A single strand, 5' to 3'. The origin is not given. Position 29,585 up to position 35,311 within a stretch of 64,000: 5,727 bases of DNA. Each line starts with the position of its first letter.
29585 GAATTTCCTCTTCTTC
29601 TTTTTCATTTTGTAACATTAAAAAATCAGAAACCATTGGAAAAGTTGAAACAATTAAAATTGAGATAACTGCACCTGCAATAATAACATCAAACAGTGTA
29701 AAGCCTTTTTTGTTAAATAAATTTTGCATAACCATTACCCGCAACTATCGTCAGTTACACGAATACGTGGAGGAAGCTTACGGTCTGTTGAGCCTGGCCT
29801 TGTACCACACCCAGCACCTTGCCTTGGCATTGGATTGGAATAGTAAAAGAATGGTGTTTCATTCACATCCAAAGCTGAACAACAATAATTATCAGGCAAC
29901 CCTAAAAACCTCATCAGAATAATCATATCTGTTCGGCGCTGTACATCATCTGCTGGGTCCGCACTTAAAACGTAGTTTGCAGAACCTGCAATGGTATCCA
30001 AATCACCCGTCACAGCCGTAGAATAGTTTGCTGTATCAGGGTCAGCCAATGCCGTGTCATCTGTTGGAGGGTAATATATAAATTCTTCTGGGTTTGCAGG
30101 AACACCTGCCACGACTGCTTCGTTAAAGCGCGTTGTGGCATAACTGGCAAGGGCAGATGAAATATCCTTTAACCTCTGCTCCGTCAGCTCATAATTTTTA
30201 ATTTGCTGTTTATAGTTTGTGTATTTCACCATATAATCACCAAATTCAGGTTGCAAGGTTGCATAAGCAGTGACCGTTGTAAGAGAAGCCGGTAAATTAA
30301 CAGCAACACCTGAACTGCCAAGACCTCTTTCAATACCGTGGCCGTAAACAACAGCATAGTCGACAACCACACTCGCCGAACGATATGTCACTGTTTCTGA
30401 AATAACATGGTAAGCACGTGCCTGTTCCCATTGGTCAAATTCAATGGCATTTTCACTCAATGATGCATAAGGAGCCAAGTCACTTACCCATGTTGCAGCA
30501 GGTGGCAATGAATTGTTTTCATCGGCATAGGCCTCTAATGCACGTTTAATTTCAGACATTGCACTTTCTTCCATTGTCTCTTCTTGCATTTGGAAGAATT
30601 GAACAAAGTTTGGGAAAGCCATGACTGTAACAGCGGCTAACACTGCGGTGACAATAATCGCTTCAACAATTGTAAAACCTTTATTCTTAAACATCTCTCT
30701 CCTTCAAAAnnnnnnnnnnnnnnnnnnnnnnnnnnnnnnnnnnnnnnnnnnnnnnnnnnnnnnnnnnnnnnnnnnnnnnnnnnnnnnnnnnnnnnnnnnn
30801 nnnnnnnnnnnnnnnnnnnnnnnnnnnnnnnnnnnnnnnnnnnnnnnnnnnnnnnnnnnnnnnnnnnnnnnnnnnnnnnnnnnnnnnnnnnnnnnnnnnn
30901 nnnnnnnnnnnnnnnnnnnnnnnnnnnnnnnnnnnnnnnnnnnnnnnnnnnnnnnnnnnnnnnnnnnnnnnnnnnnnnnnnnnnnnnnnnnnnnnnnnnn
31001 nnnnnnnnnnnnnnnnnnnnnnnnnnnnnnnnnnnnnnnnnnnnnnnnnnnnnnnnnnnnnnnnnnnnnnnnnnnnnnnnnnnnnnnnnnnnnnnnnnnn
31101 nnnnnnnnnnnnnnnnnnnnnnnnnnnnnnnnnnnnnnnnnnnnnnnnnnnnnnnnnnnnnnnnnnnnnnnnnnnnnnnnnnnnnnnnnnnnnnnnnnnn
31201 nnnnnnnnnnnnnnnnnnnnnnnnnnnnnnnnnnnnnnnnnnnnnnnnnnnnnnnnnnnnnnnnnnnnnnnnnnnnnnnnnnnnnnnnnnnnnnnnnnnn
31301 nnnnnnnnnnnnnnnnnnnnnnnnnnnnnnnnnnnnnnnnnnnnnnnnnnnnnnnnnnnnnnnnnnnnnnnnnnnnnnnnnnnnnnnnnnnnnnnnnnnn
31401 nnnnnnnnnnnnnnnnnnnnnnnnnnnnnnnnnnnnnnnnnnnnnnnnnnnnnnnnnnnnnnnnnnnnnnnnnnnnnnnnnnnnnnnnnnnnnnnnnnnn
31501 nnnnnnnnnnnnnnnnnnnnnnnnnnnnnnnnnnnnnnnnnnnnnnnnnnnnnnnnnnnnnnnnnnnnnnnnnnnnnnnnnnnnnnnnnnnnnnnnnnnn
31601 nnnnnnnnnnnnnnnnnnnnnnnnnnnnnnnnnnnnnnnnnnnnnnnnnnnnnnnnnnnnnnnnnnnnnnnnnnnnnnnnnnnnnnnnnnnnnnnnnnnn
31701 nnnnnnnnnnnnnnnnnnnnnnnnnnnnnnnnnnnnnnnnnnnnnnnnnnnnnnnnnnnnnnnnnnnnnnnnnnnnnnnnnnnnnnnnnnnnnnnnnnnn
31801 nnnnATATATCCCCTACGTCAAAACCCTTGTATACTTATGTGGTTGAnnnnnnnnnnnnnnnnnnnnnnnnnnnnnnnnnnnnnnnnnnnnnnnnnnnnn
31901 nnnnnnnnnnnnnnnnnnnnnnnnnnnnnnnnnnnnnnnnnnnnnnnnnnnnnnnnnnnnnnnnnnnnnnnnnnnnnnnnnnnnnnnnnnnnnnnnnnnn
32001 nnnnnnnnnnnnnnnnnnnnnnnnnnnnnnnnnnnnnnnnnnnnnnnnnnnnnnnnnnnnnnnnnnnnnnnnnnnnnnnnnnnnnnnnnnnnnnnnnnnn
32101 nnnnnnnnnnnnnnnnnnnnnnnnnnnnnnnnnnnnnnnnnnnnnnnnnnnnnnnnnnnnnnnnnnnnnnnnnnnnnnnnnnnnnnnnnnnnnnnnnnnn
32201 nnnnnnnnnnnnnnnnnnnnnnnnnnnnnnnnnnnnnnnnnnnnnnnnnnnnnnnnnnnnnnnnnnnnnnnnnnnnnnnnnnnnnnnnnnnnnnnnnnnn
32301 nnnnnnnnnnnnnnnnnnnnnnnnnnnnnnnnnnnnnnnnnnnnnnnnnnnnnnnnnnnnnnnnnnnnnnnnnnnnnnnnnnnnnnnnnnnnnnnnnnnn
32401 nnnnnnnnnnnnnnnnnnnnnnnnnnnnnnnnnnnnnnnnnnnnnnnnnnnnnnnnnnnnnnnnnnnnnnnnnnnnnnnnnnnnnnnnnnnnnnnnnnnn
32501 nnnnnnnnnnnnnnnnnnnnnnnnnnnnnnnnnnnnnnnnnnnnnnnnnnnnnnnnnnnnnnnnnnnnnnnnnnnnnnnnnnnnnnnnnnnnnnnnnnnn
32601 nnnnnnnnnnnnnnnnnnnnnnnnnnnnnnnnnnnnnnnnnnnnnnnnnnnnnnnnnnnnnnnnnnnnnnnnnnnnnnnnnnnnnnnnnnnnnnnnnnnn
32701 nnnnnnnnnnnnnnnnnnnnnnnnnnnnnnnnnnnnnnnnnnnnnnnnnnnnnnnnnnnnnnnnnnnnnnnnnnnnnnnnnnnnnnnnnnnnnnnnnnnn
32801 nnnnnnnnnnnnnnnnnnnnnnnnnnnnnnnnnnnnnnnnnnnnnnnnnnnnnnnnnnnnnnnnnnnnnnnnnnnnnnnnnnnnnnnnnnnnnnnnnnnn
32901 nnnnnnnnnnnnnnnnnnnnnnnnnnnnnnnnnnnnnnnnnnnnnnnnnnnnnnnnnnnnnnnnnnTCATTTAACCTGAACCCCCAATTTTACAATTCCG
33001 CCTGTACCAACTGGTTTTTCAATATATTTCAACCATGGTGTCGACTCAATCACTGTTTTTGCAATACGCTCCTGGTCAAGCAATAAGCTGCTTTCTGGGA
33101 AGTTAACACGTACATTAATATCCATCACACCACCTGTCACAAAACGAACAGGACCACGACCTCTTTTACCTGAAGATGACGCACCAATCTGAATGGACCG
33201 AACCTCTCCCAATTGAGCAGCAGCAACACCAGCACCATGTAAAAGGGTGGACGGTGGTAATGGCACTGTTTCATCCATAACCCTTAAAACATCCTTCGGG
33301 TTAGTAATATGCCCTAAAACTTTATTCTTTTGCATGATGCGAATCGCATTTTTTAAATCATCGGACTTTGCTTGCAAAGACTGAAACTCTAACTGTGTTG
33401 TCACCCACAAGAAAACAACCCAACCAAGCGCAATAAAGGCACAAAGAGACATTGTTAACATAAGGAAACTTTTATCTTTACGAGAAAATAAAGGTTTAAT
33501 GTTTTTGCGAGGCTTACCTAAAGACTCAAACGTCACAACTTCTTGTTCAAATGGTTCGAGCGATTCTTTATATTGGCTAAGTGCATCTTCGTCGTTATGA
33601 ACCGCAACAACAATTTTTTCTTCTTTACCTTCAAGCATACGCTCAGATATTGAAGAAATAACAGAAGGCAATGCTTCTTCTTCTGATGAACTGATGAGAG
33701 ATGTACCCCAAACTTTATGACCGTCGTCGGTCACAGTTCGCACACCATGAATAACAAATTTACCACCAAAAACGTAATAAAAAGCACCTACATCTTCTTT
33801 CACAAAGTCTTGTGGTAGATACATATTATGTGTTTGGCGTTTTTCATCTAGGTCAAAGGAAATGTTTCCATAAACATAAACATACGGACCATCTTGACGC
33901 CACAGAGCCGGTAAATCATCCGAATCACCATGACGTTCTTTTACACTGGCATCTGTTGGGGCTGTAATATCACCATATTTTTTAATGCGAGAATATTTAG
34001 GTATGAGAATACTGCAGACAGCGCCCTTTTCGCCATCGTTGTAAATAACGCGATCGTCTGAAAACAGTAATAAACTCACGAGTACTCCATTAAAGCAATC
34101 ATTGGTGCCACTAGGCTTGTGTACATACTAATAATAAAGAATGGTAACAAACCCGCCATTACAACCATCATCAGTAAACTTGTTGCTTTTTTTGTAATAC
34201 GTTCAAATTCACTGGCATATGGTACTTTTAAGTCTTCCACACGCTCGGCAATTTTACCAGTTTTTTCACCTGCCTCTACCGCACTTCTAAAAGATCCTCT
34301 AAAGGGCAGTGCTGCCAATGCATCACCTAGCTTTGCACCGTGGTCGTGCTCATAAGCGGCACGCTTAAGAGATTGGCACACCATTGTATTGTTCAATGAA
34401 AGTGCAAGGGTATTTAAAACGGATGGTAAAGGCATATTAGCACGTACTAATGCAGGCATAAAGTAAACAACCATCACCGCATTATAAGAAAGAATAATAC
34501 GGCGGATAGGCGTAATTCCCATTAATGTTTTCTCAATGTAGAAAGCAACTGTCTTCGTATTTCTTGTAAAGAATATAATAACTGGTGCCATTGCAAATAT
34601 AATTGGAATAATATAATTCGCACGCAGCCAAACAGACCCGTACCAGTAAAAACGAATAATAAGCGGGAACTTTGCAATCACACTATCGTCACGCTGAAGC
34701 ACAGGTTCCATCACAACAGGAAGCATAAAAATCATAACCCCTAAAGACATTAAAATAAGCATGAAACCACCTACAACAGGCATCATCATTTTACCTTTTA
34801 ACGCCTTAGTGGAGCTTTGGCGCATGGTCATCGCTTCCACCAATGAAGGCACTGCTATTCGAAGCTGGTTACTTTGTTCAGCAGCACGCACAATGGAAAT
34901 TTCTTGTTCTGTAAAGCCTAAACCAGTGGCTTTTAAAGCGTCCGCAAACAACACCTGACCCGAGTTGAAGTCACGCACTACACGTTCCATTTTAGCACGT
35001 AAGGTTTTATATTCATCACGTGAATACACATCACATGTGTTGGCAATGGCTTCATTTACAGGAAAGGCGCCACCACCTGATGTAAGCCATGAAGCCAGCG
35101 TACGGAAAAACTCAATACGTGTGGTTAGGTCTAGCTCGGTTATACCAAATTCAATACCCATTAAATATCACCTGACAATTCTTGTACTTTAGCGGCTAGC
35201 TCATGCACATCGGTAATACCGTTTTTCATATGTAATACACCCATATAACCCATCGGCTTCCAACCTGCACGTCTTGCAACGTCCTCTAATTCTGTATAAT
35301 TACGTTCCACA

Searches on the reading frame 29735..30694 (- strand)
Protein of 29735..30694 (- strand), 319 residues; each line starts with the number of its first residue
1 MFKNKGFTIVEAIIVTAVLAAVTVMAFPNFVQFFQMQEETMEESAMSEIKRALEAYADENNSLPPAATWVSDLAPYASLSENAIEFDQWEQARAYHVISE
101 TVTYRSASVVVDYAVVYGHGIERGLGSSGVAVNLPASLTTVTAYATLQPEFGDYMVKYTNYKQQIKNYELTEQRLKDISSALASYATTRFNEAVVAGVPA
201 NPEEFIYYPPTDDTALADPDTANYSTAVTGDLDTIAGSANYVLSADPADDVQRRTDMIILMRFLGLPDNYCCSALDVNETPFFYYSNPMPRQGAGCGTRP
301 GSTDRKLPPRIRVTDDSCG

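Call 7: search_protein_families(library=pfam, proteins=[window:29735-30694:-], max_evalue=0.01)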
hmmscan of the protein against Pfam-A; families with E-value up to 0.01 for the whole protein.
window:29735-30694:- (319 aa): 1 family
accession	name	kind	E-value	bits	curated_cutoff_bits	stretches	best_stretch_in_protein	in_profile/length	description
PF07963.17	N_methyl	-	0.00022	21.1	21.2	1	1-27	1-27/27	Prokaryotic N-terminal methylation motif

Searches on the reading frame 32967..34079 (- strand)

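Call 7: search_protein_families(library=pfam, proteins=[window:32967-34079:-], max_evalue=0.01)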
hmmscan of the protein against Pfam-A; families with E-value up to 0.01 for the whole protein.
window:32967-34079:- (370 aa): 0 families

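Call 94: search_protein_families(library=ncbifam, proteins=[window:32967-34079:-], max_evalue=0.1)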
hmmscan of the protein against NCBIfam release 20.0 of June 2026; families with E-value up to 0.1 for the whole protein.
window:32967-34079:- (370 aa): 1 family
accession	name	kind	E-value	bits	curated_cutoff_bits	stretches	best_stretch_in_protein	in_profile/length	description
NF006147.0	PRK08295.1-4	equivalog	0.08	12.5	212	0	133-204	114-184/201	RNA polymerase factor sigma-70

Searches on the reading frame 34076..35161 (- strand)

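Call 7: search_protein_families(library=pfam, proteins=[window:34076-35161:-], max_evalue=0.01)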
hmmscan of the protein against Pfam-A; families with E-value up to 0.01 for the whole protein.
window:34076-35161:- (361 aa): 1 family
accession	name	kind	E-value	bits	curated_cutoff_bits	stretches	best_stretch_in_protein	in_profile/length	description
PF00482.28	T2SSF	-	1.5e-21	77.1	25.2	2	18-148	1-125/125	Type II secretion system (T2SS), protein F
